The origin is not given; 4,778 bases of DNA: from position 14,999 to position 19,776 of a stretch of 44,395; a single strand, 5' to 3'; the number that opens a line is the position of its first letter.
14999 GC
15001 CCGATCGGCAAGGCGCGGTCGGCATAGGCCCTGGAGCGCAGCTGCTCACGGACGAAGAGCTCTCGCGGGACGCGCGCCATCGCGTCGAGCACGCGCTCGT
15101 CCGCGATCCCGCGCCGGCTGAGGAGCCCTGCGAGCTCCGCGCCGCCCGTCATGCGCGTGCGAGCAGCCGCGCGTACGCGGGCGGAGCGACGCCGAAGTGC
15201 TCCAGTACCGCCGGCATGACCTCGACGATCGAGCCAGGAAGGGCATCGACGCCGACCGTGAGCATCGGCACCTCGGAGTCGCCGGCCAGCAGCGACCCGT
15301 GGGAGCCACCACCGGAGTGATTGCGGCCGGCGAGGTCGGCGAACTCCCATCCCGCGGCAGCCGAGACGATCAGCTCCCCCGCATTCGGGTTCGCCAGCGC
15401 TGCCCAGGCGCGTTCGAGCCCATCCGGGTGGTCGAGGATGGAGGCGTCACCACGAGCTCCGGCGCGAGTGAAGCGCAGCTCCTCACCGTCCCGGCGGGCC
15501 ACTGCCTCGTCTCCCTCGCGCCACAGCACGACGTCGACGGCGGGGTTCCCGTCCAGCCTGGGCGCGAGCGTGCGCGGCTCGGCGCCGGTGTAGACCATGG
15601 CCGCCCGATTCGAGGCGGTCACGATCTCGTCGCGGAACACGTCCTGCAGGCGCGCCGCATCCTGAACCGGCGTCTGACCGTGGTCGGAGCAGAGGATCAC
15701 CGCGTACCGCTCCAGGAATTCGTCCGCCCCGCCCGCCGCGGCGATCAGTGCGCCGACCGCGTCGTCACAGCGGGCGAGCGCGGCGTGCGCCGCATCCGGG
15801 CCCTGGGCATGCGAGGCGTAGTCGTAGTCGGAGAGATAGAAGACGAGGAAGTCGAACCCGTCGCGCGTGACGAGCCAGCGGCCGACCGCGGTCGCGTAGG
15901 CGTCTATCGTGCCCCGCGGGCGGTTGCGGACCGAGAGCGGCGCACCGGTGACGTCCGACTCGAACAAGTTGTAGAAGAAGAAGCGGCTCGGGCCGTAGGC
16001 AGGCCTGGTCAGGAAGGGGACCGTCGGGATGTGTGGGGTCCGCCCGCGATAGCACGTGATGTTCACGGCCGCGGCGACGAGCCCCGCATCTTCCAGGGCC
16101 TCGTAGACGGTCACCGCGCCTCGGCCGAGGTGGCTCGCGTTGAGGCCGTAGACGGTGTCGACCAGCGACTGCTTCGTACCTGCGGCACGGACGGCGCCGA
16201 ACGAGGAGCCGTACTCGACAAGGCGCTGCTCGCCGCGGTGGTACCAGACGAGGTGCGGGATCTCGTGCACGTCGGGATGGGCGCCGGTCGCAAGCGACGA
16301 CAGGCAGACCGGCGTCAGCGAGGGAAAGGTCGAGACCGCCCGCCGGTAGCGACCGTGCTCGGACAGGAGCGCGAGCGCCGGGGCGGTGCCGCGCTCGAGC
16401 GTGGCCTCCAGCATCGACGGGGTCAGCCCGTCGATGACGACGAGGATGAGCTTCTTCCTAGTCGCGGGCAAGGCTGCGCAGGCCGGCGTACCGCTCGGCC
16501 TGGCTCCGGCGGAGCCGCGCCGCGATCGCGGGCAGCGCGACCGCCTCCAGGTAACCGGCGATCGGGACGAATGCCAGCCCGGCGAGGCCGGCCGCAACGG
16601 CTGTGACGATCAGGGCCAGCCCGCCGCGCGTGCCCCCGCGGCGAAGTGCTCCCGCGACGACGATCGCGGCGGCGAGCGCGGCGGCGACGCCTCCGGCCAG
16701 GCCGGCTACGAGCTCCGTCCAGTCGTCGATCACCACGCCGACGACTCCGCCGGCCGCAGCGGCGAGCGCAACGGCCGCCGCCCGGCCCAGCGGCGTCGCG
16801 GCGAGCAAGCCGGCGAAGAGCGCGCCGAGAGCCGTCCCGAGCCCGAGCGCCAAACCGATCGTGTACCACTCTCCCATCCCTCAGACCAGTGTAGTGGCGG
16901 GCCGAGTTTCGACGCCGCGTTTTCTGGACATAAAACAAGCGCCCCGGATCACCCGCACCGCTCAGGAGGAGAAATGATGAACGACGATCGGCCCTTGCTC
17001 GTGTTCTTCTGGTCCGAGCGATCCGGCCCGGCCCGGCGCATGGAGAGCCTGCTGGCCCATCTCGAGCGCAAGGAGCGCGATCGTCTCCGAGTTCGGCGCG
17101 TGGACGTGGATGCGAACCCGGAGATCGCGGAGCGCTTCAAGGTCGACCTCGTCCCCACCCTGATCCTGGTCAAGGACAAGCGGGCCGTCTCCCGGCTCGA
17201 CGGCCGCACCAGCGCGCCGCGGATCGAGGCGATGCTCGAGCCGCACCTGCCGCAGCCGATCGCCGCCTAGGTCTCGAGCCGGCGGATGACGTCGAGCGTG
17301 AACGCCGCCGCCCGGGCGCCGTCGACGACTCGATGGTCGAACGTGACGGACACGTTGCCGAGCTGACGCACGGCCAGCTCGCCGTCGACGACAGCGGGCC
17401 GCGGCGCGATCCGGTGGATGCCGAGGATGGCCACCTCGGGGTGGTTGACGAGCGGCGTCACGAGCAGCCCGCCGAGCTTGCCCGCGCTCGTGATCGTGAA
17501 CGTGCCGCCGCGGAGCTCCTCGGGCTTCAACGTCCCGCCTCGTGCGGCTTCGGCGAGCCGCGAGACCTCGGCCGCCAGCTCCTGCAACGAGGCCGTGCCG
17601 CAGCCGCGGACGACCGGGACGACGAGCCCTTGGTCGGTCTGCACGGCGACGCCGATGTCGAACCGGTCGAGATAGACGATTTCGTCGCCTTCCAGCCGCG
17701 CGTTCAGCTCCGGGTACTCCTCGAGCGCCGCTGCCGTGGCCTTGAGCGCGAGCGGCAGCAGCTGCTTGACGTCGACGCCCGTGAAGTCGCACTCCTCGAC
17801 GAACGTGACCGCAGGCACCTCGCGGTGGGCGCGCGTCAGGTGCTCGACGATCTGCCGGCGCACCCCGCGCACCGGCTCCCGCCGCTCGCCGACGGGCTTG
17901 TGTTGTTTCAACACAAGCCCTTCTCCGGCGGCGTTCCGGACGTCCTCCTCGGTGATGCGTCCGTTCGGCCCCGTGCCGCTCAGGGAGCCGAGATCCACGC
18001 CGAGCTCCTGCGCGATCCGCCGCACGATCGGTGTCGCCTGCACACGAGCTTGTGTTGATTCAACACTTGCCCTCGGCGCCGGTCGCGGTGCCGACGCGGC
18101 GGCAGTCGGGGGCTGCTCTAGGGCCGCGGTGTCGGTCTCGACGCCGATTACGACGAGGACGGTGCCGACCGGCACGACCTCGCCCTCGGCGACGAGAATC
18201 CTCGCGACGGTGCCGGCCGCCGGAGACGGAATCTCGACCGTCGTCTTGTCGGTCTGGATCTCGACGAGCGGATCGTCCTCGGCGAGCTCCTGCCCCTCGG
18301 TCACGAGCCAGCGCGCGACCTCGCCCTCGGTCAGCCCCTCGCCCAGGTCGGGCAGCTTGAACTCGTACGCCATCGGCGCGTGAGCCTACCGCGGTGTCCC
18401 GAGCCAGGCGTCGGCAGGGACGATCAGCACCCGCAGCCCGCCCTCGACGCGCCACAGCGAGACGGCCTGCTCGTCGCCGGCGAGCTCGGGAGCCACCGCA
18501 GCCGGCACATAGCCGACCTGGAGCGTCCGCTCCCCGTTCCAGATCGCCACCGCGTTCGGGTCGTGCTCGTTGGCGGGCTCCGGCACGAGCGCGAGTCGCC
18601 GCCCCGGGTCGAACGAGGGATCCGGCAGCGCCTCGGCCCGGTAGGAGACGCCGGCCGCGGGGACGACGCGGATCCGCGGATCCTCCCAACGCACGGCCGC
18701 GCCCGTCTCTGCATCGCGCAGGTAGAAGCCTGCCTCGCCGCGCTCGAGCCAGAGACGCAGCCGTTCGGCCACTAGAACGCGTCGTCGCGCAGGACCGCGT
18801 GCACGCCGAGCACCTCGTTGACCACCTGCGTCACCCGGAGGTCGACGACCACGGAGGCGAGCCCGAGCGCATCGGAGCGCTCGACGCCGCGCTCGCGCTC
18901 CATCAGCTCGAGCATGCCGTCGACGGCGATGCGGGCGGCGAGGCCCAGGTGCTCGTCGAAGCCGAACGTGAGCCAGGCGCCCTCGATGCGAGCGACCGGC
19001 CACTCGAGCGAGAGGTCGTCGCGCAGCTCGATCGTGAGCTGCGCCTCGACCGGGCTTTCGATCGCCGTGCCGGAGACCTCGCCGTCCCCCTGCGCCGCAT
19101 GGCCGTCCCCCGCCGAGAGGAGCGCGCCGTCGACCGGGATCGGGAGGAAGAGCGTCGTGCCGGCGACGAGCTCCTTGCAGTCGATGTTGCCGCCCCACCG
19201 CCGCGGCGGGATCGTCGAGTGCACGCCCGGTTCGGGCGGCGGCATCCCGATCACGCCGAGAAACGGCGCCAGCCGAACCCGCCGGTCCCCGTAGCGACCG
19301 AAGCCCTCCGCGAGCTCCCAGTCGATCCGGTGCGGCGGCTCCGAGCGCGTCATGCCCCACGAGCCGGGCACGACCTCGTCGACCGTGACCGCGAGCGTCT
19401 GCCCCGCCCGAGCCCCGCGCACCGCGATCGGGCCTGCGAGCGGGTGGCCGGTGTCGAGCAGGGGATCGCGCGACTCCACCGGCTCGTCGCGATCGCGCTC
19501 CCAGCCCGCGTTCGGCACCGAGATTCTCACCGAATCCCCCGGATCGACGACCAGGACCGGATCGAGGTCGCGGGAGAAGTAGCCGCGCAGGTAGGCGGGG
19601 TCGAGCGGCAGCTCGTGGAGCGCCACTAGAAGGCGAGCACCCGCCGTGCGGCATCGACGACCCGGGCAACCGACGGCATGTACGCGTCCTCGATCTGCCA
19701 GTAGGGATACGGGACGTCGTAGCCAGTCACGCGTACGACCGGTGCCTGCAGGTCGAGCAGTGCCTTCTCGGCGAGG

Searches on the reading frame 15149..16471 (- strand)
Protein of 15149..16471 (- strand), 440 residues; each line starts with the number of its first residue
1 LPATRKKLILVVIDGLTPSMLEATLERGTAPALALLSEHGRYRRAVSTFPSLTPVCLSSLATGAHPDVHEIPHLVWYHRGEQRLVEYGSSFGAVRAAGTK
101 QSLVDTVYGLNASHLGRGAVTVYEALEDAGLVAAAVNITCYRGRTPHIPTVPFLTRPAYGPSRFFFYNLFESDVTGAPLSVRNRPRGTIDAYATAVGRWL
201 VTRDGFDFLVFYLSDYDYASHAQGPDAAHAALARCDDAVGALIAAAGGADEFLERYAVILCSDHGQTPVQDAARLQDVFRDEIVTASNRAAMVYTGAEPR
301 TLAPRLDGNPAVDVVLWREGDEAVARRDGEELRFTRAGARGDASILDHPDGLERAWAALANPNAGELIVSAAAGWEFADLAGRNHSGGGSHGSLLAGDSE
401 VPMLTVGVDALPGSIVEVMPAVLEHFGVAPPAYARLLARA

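Call 31: search_protein_families(library=pfam, proteins=[window:15149-16471:-], max_evalue=0.00001)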
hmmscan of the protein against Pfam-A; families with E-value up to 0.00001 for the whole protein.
window:15149-16471:- (440 aa): 1 family
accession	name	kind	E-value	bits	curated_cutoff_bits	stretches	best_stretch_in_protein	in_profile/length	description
PF01663.27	Phosphodiest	-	1.4e-35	124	23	1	8-393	1-341/342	Type I phosphodiesterase / nucleotide pyrophosphatase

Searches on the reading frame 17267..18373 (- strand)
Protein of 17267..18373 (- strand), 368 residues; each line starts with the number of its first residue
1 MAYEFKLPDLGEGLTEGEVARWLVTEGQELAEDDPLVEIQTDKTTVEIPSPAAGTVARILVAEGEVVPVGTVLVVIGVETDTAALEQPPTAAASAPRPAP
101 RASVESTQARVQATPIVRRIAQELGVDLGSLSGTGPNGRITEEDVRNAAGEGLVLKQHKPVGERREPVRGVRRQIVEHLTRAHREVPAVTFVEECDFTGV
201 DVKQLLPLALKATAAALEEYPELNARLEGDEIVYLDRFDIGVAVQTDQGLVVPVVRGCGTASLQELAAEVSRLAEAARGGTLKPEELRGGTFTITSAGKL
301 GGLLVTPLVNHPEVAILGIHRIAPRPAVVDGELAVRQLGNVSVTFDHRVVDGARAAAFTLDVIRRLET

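Call 31: search_protein_families(library=pfam, proteins=[window:17267-18373:-], max_evalue=0.00001)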
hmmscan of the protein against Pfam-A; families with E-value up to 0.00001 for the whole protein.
window:17267-18373:- (368 aa): 4 families
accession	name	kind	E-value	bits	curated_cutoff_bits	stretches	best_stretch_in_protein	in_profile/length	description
PF00198.28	2-oxoacid_dh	-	1.8e-66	224.3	23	1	163-367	4-225/232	2-oxoacid dehydrogenases acyltransferase (catalytic domain)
PF00364.28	Biotin_lipoyl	-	1.7e-21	76.3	22.1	1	4-76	2-73/73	Biotin-requiring enzyme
PF02817.22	E3_binding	-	7.4e-17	61.7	23.7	1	111-146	1-36/36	e3 binding domain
PF13533.13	Biotin_lipoyl_2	-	2.2e-06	27.8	29.8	0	46-76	1-31/32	Biotin-lipoyl like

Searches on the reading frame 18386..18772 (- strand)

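Call 33: search_protein_families(library=pfam, proteins=[window:18386-18772:-], max_evalue=0.00001)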
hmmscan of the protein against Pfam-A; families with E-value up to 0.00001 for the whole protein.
window:18386-18772:- (128 aa): 1 family
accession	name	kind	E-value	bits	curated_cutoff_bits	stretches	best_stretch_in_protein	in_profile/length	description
PF08797.16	HIRAN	-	1.4e-10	41.3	24.7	1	37-97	6-62/96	HIRAN domain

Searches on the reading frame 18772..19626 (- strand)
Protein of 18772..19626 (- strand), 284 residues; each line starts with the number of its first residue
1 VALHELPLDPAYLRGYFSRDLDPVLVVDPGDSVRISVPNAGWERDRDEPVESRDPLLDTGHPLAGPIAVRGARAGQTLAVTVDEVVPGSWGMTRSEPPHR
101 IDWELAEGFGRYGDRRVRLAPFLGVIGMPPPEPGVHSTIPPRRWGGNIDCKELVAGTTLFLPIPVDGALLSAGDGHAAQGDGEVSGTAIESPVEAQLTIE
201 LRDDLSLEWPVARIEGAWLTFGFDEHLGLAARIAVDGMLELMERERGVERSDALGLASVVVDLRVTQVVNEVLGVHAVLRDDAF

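Call 31: search_protein_families(library=pfam, proteins=[window:18772-19626:-], max_evalue=0.00001)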
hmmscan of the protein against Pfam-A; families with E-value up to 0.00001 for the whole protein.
window:18772-19626:- (284 aa): 1 family
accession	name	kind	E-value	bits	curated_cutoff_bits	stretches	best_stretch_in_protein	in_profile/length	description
PF03069.20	FmdA_AmdA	-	2.1e-29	103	27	2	137-205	202-271/373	Acetamidase/Formamidase family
